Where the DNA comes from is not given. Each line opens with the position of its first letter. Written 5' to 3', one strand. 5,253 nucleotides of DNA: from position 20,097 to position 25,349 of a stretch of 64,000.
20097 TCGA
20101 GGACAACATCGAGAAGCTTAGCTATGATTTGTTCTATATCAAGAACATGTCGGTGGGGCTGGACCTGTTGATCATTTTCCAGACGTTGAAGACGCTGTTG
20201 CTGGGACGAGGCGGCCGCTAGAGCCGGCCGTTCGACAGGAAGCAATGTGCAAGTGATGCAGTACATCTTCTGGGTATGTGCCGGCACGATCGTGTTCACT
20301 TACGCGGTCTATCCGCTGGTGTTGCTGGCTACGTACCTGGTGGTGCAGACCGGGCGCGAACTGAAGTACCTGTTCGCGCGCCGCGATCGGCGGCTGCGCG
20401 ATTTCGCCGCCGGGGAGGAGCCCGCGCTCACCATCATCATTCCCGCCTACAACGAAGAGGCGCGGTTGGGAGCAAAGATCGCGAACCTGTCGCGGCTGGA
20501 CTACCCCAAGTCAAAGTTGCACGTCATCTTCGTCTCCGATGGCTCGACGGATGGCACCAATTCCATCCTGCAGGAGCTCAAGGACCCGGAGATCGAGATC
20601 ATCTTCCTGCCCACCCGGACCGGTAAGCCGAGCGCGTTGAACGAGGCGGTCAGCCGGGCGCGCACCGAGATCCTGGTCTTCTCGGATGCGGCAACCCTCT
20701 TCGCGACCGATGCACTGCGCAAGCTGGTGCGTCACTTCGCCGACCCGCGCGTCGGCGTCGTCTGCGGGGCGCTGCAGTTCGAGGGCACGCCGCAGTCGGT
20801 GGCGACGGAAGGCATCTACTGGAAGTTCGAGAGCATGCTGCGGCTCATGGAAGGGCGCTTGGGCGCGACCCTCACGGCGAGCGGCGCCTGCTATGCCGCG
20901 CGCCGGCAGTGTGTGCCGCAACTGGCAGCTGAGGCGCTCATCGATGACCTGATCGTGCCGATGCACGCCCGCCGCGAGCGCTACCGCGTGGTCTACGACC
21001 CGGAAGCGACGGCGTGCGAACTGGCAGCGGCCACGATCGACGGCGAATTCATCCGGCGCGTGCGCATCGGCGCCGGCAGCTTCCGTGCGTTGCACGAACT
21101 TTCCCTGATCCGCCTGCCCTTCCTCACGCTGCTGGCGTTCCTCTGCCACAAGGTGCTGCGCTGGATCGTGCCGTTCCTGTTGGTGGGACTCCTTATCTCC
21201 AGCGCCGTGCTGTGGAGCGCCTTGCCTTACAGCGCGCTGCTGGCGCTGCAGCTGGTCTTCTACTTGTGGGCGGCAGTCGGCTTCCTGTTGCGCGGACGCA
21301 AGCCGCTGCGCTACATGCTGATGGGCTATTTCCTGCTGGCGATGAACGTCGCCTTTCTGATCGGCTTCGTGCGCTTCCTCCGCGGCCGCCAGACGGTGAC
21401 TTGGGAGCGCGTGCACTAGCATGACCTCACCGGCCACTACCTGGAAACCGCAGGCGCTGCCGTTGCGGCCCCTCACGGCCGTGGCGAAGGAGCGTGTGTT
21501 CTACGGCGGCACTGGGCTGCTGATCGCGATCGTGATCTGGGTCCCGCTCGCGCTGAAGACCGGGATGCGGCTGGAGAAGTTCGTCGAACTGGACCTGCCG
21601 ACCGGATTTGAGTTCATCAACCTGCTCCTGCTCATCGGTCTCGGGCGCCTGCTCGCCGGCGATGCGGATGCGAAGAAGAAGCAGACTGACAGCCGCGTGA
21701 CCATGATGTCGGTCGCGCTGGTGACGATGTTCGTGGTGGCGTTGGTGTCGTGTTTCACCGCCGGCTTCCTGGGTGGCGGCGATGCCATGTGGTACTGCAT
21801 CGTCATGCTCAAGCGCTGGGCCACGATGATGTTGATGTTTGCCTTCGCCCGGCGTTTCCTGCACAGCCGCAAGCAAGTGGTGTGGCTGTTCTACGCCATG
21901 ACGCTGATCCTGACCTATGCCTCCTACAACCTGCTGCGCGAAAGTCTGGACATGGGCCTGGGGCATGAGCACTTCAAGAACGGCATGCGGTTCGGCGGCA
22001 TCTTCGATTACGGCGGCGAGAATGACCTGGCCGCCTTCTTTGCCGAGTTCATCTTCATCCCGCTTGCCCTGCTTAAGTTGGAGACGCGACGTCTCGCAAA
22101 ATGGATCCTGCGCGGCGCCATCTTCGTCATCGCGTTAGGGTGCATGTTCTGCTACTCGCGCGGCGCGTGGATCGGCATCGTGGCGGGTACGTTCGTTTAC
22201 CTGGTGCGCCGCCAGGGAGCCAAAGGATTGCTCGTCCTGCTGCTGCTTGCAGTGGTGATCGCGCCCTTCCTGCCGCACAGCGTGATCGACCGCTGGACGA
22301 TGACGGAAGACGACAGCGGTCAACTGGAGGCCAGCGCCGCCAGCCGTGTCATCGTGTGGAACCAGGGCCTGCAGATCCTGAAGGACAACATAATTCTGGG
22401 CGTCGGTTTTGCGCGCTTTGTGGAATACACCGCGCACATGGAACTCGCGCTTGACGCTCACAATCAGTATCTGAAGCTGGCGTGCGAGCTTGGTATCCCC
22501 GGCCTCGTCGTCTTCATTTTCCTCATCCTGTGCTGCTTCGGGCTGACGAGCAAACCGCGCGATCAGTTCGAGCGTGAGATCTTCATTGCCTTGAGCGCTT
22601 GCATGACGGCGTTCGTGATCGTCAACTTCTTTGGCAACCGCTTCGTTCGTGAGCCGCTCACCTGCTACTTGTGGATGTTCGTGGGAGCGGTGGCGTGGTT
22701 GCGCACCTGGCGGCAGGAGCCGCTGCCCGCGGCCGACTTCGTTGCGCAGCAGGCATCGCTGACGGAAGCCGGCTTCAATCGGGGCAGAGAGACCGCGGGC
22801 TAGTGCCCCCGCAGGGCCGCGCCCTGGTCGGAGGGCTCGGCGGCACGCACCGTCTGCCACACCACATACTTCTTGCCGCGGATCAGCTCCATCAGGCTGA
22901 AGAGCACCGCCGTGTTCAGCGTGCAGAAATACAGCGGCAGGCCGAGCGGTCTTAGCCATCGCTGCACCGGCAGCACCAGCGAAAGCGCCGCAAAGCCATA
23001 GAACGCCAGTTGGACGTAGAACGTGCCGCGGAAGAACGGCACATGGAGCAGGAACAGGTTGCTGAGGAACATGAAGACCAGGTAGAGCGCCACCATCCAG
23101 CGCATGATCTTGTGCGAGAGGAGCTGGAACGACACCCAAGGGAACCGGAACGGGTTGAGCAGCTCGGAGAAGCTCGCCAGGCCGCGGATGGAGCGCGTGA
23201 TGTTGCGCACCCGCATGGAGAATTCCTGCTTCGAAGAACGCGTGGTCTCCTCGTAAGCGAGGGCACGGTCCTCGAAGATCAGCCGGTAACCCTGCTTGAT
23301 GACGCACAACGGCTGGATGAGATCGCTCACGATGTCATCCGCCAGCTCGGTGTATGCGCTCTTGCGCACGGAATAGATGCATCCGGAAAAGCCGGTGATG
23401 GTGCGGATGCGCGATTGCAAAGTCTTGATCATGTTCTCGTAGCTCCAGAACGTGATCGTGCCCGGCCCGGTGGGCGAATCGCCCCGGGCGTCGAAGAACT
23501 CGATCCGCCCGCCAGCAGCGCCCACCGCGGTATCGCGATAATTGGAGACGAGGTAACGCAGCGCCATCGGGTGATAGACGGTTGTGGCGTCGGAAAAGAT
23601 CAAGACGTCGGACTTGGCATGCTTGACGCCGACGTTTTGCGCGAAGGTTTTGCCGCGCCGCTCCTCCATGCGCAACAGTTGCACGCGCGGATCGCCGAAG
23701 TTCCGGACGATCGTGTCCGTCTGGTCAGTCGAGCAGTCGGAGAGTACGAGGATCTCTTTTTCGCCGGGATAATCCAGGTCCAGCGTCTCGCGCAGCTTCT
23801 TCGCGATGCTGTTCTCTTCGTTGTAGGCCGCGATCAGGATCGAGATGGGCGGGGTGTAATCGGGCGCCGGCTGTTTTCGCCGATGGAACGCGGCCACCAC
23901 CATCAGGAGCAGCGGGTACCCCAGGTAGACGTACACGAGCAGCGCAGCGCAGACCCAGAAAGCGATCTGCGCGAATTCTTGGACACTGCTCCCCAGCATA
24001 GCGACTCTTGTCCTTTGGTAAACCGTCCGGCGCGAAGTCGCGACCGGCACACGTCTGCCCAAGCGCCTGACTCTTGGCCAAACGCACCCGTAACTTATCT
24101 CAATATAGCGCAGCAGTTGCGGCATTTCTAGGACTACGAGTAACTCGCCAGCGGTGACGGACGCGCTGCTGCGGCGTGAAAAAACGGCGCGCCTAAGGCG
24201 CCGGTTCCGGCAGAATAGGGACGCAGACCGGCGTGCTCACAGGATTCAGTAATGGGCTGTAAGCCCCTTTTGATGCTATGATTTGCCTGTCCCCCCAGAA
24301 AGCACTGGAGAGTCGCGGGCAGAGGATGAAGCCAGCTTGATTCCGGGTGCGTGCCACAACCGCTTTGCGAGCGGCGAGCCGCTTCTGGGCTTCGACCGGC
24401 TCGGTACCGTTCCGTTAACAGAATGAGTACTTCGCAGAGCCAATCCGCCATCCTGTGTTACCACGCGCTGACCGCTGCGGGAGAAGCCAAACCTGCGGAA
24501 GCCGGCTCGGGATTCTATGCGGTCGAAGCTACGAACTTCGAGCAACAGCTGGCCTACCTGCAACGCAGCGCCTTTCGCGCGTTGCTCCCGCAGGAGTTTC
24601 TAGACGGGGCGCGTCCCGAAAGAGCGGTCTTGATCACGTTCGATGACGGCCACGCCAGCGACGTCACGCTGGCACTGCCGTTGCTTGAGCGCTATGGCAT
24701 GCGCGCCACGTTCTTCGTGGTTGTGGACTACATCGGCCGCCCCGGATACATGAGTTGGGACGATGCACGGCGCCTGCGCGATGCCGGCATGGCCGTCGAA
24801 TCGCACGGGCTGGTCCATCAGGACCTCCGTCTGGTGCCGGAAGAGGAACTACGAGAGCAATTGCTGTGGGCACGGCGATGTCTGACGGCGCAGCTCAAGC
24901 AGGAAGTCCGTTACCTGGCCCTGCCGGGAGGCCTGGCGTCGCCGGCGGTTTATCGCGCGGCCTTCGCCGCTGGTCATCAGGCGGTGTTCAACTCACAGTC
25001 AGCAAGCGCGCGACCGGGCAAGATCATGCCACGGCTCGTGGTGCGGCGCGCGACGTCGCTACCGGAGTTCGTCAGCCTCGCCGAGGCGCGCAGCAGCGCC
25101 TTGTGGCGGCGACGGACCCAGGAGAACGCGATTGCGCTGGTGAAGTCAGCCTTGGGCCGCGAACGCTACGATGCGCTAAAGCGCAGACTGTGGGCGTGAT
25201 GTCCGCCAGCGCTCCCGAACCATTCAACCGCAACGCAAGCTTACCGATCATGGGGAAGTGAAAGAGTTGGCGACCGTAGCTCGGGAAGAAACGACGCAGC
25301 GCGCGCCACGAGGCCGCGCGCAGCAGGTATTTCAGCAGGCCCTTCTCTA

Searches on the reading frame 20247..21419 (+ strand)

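Call 16: search_protein_families(library=pfam, proteins=[window:20247-21419:+], max_evalue=0.001)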
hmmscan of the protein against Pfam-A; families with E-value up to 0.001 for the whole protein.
window:20247-21419:+ (390 aa): 5 families
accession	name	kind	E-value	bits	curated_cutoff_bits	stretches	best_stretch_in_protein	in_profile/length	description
PF00535.33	Glycos_transf_2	-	2.2e-27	96.5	23.3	1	62-184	1-123/168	Glycosyl transferase family 2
PF13641.12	Glyco_tranf_2_3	-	5.1e-21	76.2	27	1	59-273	1-226/230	Glycosyltransferase like family 2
PF13632.12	Glyco_trans_2_3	-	1.2e-10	41.9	27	1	144-339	3-195/198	Glycosyl transferase family group 2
PF13506.12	Glyco_transf_21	-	1.6e-10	41.1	21.7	1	127-254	18-150/174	Glycosyl transferase family 21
PF10111.15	Glyco_tranf_2_2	-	2e-06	28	27.3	1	62-162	1-104/276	Glycosyltransferase like family 2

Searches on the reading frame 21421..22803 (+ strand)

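Call 16: search_protein_families(library=pfam, proteins=[window:21421-22803:+], max_evalue=0.001)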
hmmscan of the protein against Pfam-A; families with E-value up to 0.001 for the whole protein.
window:21421-22803:+ (460 aa): 1 family
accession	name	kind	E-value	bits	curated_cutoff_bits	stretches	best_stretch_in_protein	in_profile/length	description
PF04932.20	Wzy_C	-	2.1e-20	73.4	31.7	1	233-366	2-149/149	O-Antigen ligase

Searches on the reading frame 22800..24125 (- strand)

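Call 16: search_protein_families(library=pfam, proteins=[window:22800-24125:-], max_evalue=0.001)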
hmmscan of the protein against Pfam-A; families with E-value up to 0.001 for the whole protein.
window:22800-24125:- (441 aa): 3 families
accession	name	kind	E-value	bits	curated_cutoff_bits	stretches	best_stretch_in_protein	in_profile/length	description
PF00535.33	Glycos_transf_2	-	4.7e-24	85.6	23.3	1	95-259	1-165/168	Glycosyl transferase family 2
PF13641.12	Glyco_tranf_2_3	-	3.3e-14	53.9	27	1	92-311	1-226/230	Glycosyltransferase like family 2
PF10111.15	Glyco_tranf_2_2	-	1.8e-05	24.8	27.3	1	95-182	1-92/276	Glycosyltransferase like family 2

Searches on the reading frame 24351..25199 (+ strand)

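Call 38: search_protein_families(library=pfam, proteins=[window:24351-25199:+], max_evalue=0.0001)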
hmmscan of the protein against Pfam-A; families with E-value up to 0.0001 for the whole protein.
window:24351-25199:+ (282 aa): 1 family
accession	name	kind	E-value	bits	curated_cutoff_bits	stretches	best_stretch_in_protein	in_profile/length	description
PF01522.26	Polysacc_deac_1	-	3.6e-25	88.8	23.1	1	87-211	3-123/124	Polysaccharide deacetylase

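Call 100: search_protein_families(library=ncbifam, proteins=[window:24351-25199:+], max_evalue=1e-10)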
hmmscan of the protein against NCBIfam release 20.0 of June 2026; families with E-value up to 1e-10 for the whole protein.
window:24351-25199:+ (282 aa): 2 families
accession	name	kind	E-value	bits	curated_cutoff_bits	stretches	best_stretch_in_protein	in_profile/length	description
TIGR03938.2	deacetyl_PgaB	equivalog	1.6e-13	49.8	321.9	1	33-130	4-103/621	poly-beta-1,6-N-acetyl-D-glucosamine N-deacetylase PgaB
TIGR04243.1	nodulat_NodB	equivalog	7.3e-12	45.2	240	1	91-213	2-122/197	chitooligosaccharide deacetylase NodB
